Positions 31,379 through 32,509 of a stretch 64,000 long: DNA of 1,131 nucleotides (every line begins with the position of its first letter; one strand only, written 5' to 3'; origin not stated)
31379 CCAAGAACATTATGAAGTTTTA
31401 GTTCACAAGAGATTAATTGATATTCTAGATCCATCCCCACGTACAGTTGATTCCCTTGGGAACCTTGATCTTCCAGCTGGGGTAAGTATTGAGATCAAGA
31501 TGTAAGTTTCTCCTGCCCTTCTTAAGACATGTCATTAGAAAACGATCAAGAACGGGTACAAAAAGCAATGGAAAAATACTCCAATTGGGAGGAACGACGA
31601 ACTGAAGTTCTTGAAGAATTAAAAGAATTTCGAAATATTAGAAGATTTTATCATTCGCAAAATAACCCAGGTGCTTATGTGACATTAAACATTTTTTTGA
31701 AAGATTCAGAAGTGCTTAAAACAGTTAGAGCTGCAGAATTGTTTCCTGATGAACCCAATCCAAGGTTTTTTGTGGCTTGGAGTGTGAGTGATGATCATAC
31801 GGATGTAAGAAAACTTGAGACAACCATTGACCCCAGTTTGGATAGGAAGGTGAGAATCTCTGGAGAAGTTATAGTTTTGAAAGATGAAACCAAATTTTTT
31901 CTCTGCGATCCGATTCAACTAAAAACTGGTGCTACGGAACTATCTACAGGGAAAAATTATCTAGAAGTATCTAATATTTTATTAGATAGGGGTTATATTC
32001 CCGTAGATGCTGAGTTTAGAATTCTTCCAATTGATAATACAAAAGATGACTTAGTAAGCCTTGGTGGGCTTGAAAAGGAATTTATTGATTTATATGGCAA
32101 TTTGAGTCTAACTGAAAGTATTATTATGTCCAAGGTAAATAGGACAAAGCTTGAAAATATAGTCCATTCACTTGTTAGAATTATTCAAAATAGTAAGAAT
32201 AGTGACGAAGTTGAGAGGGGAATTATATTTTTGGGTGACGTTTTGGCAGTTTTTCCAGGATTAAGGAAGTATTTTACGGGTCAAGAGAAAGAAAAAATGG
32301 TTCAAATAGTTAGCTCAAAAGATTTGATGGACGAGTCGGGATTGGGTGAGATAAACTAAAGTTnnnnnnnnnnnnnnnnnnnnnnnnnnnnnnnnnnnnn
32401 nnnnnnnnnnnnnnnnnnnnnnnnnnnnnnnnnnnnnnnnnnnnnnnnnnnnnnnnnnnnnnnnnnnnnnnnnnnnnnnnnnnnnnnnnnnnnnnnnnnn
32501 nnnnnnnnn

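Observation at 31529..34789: Four-gene insertion inside the universally conserved S10 operon, between rpsJ and rplC, including an antisense epimerase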

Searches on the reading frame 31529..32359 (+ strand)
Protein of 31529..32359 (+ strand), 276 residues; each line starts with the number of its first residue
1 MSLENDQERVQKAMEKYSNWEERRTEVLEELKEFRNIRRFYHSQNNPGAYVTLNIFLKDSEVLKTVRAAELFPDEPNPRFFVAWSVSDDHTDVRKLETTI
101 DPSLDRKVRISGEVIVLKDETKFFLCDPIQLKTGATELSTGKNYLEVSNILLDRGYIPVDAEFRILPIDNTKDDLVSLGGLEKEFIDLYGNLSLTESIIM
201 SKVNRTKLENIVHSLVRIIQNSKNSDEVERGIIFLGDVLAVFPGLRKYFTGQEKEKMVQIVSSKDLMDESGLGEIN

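Call 3: search_protein_families(library=pfam, proteins=[window:31529-32359:+], max_evalue=0.1)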
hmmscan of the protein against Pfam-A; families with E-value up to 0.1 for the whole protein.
window:31529-32359:+ (276 aa): 0 families

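Call 4: search_protein_families(library=ncbifam, proteins=[window:31529-32359:+], max_evalue=0.1)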
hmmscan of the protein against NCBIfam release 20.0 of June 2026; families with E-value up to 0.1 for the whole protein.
window:31529-32359:+ (276 aa): 0 families

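Call 13: find_encoding_contigs(protein=window:31529-32359:+, flank=10000, max_places=10)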
Protein window:31529-32359:+ (276 aa): no gene with exactly this product is on record in the collection.

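Call 14: find_homologous_proteins(query=window:31529-32356:+)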
Query window:31529-32356:+ (276 aa): 1 proteins with E <= 0.001 among 1241 candidates.
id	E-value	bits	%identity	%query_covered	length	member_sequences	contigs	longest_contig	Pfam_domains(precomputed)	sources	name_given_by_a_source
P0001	4.5e-176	601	100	100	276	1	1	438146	-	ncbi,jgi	jgi:hypothetical protein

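Call 15: find_encoding_contigs(protein=P0001, flank=10000, max_places=5)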
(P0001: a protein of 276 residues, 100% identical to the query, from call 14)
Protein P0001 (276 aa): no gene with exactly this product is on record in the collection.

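Call 17: find_encoding_contigs(protein=P0005, flank=10000, max_places=10)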
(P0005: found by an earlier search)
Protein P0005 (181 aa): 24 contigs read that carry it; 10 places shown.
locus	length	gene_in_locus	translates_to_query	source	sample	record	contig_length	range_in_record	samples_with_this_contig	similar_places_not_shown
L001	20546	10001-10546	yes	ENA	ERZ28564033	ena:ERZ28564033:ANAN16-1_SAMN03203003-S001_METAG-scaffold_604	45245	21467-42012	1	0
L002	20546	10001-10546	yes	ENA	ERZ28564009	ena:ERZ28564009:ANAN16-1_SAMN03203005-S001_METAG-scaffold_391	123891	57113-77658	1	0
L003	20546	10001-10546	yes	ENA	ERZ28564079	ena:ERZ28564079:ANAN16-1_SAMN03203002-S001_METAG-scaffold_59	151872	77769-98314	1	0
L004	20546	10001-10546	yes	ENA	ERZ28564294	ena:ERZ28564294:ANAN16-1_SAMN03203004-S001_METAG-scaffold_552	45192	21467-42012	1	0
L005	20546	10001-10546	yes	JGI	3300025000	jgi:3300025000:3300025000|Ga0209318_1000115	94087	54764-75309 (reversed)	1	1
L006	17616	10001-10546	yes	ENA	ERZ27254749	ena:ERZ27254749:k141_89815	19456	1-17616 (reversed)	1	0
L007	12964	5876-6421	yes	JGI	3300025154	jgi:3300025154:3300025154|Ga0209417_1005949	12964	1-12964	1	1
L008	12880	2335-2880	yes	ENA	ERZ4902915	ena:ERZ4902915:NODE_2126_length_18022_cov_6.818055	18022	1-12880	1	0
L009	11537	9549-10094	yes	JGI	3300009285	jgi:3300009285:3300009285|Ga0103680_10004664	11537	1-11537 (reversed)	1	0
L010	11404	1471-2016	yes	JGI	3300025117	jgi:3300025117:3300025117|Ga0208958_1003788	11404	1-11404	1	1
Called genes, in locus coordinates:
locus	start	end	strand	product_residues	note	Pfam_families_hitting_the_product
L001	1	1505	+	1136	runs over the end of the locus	PF04563:RNA_pol_Rpb2_1, PF04561:RNA_pol_Rpb2_2, PF04565:RNA_pol_Rpb2_3, PF10385:RNA_pol_Rpb2_45, PF00562:RNA_pol_Rpb2_6, PF04560:RNA_pol_Rpb2_7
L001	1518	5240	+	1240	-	PF04997:RNA_pol_Rpb1_1, PF00623:RNA_pol_Rpb1_2, PF04983:RNA_pol_Rpb1_3, PF04998:RNA_pol_Rpb1_5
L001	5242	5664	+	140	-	PF00164:Ribosom_S12_S23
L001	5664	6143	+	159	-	PF00177:Ribosomal_S7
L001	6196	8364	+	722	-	PF00009:GTP_EFTU, PF22042:EF-G_D2, PF03144:GTP_EFTU_D2, PF14492:EFG_III, PF16658:RF3_C (weak), PF03764:EFG_IV, PF00679:EFG_C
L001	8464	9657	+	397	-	PF00009:GTP_EFTU, PF03144:GTP_EFTU_D2, PF03143:GTP_EFTU_D3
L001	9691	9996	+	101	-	PF00338:Ribosomal_S10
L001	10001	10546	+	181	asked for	PF00300:His_Phos_1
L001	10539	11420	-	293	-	PF01073:3Beta_HSD, PF01370:Epimerase, PF04321:RmlD_sub_bind, PF16363:GDP_Man_Dehyd (weak), PF07993:NAD_binding_4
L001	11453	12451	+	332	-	-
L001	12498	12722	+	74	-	-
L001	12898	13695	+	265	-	PF00297:Ribosomal_L3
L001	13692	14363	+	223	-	PF00573:Ribosomal_L4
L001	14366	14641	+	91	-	PF00276:Ribosomal_L23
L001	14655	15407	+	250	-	PF00181:Ribosomal_L2_N, PF03947:Ribosomal_L2_C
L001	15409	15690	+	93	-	PF00203:Ribosomal_S19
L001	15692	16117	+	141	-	PF00237:Ribosomal_L22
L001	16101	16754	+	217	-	PF07650:KH_2, PF00189:Ribosomal_S3_C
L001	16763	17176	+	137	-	PF00252:Ribosomal_L16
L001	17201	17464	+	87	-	-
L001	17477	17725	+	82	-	PF00366:Ribosomal_S17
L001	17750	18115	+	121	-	PF00238:Ribosomal_L14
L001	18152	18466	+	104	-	PF00467:KOW, PF17136:ribosomal_L24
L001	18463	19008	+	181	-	PF00281:Ribosomal_L5, PF00673:Ribosomal_L5_C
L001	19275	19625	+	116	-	PF00410:Ribosomal_S8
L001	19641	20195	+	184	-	PF00347:Ribosomal_L6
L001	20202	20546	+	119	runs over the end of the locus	PF00861:Ribosomal_L18p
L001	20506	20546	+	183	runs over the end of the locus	PF00333:Ribosomal_S5, PF03719:Ribosomal_S5_C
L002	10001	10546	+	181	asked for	PF00300:His_Phos_1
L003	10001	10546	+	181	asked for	PF00300:His_Phos_1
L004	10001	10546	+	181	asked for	PF00300:His_Phos_1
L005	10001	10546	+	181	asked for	PF00300:His_Phos_1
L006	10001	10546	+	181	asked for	PF00300:His_Phos_1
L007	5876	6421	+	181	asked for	PF00300:His_Phos_1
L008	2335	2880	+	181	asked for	PF00300:His_Phos_1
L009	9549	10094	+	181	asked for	PF00300:His_Phos_1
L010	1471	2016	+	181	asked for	PF00300:His_Phos_1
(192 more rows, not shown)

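Call 32: search_protein_representatives(protein=window:31529-32356:+)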
Query: 276 residues. Proteins with E-value up to 0.001 (for the whole library): 34; up to 1e-10: 7; up to 1e-30: 2. The best 34 are listed.
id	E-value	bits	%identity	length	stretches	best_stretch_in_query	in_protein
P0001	1.4e-176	601.3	100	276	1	1-276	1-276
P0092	6.1e-33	130.6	46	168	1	9-168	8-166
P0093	5.0e-26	107.9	43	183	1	17-169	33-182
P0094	1.1e-15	74.0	38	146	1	37-169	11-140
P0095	3.9e-13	65.6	35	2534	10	50-115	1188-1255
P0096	3.5e-12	62.5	40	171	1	60-171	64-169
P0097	6.5e-11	58.4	32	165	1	9-166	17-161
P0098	1.5e-10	57.2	42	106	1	66-166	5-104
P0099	4.9e-10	55.5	43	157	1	59-166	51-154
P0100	1.1e-09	54.3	36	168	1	40-169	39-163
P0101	1.4e-09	54.0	35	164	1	60-169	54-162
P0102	1.5e-09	53.9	39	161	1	58-170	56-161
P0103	4.5e-09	52.3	36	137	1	57-168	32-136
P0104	7.7e-09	51.6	32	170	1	16-169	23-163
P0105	1.3e-08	50.8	41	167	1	64-168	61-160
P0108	3.3e-08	49.5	44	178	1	65-170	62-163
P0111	6.6e-08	48.5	37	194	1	59-170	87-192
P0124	7.9e-04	35.2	30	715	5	210-264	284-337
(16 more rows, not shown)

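Call 33: search_protein_families(library=pfam, proteins=[P0092, P0093, P0094, P0096, P0097, P0100, P0104, P0108, P0111, P0124], max_evalue=0.1)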
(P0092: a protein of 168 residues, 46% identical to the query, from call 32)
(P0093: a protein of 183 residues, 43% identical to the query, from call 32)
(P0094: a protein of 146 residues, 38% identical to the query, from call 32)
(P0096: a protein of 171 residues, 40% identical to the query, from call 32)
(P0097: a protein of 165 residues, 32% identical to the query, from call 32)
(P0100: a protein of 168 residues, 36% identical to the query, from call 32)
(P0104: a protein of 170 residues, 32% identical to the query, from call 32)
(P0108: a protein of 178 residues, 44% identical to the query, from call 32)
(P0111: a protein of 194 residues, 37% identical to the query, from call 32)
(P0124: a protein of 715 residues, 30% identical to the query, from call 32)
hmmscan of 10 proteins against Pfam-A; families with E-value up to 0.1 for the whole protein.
P0092 (168 aa): 0 families

P0093 (183 aa): 0 families

P0094 (146 aa): 0 families

P0096 (171 aa): 0 families

P0097 (165 aa): 0 families

P0100 (168 aa): 1 family
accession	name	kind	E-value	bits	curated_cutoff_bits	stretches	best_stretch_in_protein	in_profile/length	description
PF19208.5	DUF5880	-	0.012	16.2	25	1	76-111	43-78/97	Family of unknown function (DUF5880)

P0104 (170 aa): 0 families

P0108 (178 aa): 0 families

P0111 (194 aa): 0 families

P0124 (715 aa): 7 families
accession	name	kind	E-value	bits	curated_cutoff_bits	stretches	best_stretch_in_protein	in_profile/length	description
PF00042.28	Globin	-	7.9e-97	320.3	22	5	588-703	2-116/117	Globin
PF20092.4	DUF6483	-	2.5e-08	34.8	24.1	0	557-595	53-91/119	Family of unknown function (DUF6483)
PF12295.13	Symplekin_C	-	2.9e-05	24.6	25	0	346-394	109-157/182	Symplekin tight junction protein C terminal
PF21232.3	Yme1-like_N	-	4.1e-05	23.6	27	0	291-313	5-27/61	Yme1-like, N-terminal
PF01709.26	Transcrip_reg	-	0.00014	22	27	0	598-655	30-86/160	TACO1/YebC second and third domain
PF12091.13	DUF3567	-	0.00023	21.8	25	0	369-400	34-65/89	Protein of unknown function (DUF3567)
PF19143.6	Omp85_2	-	0.058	13.2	23.1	0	458-509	154-204/351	OMP85 superfamily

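Call 35: find_encoding_contigs(protein=P0092, flank=5000, max_places=2)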
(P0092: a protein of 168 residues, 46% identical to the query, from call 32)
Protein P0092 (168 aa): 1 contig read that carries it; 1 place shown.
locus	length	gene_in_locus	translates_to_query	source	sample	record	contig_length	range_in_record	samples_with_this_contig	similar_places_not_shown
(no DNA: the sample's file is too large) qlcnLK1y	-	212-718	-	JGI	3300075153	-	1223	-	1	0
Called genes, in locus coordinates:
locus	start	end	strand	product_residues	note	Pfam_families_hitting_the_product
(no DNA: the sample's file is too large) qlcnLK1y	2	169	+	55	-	?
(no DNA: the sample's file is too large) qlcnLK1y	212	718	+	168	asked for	-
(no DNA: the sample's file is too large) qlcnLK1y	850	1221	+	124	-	?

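Call 58: predict_structure(alignment_id=A2)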
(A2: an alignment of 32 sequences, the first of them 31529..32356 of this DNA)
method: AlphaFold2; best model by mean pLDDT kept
length: 276 residues; sequences in the alignment: 32
mean_pLDDT: 83.7   pTM: 0.63
mean pLDDT of the five models: 83.7, 82.7, 82.7, 82.6, 82.2
residues with pLDDT >= 90: 143; 70-90: 73; 50-70: 48; < 50: 12
segments of 3 or more residues with pLDDT < 50: 1-3, 271-276
pLDDT, mean of each block of 10 residues (from residue 1): 60 76 94 97 91 97 98 97 97 96 97 97 97 97 96 95 91 58 71 62 71 81 83 82 76 70 56 43
secondary structure, 60 per line:
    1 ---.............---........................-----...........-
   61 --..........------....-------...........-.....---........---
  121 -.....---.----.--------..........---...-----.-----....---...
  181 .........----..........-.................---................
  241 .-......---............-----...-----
elements in order: H4-16 H20-43 H49-59 E63-72 E79-82 H90-100 H102-106 E110-117 E122-126 H144-153 E157-159 H171-174 H178-189 H194-203 H205-221 H225-241 H243-248 H252-263

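Call 87: find_encoding_contigs(protein=P0093, flank=5000, max_places=2)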
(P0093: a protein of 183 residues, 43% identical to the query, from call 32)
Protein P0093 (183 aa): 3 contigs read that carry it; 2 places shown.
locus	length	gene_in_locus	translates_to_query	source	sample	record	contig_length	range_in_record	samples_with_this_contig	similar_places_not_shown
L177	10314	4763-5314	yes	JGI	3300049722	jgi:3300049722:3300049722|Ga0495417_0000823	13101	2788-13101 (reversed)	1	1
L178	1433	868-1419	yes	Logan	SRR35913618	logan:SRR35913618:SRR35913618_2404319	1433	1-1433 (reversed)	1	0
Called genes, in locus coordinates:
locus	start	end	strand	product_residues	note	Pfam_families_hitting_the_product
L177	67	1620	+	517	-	PF22042:EF-G_D2, PF03144:GTP_EFTU_D2, PF14492:EFG_III, PF16658:RF3_C (weak), PF03764:EFG_IV, PF00679:EFG_C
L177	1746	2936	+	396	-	PF00009:GTP_EFTU, PF03144:GTP_EFTU_D2, PF03143:GTP_EFTU_D3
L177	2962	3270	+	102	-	PF00338:Ribosomal_S10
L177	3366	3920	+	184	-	-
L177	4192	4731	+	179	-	PF00300:His_Phos_1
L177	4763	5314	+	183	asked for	-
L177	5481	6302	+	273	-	PF00297:Ribosomal_L3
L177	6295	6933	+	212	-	PF00573:Ribosomal_L4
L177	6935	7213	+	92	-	PF00276:Ribosomal_L23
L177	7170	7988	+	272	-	PF00181:Ribosomal_L2_N, PF03947:Ribosomal_L2_C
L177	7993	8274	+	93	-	PF00203:Ribosomal_S19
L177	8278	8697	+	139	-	PF00237:Ribosomal_L22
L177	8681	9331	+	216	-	PF07650:KH_2, PF00189:Ribosomal_S3_C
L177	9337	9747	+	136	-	PF00252:Ribosomal_L16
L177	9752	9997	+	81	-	-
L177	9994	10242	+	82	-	PF00366:Ribosomal_S17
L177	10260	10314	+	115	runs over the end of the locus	PF00238:Ribosomal_L14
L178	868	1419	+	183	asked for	-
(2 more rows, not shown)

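Call 88: find_encoding_contigs(protein=P0097, flank=5000, max_places=3)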
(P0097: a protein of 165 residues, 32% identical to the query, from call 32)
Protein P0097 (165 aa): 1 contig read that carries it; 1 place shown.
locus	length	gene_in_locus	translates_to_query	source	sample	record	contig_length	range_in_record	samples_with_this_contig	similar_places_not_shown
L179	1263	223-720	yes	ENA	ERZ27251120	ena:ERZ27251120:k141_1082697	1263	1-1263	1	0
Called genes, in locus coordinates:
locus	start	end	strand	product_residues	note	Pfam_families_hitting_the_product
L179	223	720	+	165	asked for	-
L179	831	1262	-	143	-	?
